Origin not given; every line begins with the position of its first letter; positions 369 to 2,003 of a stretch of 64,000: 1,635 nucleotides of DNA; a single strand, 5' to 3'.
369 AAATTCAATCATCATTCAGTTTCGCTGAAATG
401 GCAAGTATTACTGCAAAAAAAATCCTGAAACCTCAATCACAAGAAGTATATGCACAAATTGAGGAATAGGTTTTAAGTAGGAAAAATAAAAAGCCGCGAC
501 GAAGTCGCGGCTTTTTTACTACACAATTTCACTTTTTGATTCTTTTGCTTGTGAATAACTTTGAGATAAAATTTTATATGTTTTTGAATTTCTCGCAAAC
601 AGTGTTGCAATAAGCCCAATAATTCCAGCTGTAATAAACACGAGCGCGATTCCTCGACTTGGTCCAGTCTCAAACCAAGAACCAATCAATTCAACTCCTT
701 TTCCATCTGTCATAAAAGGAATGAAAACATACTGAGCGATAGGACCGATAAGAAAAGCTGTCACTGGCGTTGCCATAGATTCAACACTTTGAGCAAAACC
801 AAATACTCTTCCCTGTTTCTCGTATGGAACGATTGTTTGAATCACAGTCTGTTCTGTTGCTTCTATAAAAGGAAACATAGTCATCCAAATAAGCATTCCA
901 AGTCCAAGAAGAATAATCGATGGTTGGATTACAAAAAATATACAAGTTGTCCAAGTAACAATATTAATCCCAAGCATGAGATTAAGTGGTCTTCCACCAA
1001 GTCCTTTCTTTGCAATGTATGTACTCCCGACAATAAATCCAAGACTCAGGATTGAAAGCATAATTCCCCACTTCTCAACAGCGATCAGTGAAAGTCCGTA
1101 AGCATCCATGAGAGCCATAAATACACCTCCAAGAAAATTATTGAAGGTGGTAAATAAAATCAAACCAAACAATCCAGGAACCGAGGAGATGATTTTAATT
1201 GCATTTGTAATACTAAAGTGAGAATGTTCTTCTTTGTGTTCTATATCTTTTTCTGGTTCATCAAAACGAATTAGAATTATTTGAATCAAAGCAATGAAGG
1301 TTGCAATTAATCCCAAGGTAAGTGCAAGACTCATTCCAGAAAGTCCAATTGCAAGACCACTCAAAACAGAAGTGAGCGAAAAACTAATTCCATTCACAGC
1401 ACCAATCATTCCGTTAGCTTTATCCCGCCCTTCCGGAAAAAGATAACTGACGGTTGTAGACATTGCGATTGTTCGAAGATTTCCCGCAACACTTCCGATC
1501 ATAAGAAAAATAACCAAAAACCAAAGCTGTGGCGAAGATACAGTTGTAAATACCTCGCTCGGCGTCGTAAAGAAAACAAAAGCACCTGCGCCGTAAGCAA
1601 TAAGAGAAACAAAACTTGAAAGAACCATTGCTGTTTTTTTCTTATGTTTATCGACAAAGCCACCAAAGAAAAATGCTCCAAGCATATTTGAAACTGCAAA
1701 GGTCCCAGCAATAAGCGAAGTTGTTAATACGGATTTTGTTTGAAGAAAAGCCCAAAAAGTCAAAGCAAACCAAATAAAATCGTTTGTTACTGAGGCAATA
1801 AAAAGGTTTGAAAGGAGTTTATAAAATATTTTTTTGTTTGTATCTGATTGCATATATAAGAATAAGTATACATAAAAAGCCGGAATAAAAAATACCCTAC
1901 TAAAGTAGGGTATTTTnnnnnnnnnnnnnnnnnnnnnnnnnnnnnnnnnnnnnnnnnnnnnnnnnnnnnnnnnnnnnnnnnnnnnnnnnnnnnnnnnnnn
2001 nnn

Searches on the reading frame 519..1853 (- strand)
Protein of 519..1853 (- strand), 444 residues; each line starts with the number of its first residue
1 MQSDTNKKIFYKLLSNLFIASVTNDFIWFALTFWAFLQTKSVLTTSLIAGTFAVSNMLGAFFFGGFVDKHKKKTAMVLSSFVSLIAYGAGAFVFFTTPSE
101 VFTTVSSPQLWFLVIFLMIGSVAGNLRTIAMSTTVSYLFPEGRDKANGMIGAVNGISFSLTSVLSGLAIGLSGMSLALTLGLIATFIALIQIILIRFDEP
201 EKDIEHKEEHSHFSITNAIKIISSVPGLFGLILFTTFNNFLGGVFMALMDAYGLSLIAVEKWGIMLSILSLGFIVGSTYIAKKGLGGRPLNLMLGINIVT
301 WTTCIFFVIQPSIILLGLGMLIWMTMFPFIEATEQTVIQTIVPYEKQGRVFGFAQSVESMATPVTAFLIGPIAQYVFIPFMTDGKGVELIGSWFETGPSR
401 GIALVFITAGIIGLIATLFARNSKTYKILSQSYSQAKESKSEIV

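Call 7: search_protein_families(library=pfam, proteins=[window:519-1853:-], max_evalue=0.001)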
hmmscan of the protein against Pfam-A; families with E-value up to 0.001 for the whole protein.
window:519-1853:- (444 aa): 2 families
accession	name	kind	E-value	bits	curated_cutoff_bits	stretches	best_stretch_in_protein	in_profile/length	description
PF07690.21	MFS_1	-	1.4e-28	100.3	33.4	1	16-361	4-342/347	Major Facilitator Superfamily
PF06813.19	Nodulin-like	-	2.5e-06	27.6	24.7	1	74-231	67-218/250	Nodulin-like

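Call 68: find_encoding_contigs(protein=window:519-1853:-, flank=10000, max_places=1)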
Protein window:519-1853:- (444 aa): 2 contigs read that carry it; 1 place shown.
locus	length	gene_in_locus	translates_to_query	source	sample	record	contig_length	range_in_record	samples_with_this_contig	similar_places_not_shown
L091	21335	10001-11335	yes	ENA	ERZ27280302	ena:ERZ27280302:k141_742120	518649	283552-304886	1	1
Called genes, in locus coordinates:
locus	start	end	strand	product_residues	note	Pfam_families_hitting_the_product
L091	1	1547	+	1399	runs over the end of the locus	PF07581:Glug (faint), PF13229:Beta_helix (weak), PF05048:NosD, PF13229:Beta_helix, PF01471:PG_binding_1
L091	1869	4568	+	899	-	PF03629:SASA, PF01471:PG_binding_1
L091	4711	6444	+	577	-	PF13205:Big_5, PF01471:PG_binding_1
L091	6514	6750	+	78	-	PF01381:HTH_3, PF12844:HTH_19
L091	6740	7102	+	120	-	PF09946:DUF2178 (weak)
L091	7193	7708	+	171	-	PF00085:Thioredoxin, PF13098:Thioredoxin_2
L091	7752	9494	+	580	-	PF02683:DsbD_TM, PF13386:DsbD_2, PF01625:PMSR, PF01641:SelR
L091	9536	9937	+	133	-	PF07883:Cupin_2, PF02311:AraC_binding (weak)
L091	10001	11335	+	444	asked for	PF07690:MFS_1, PF06813:Nodulin-like (weak)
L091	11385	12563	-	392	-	-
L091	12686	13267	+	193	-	PF04542:Sigma70_r2, PF08281:Sigma70_r4_2, PF04545:Sigma70_r4 (weak)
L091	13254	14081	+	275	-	-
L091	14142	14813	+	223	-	-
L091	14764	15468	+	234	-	-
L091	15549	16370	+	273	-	-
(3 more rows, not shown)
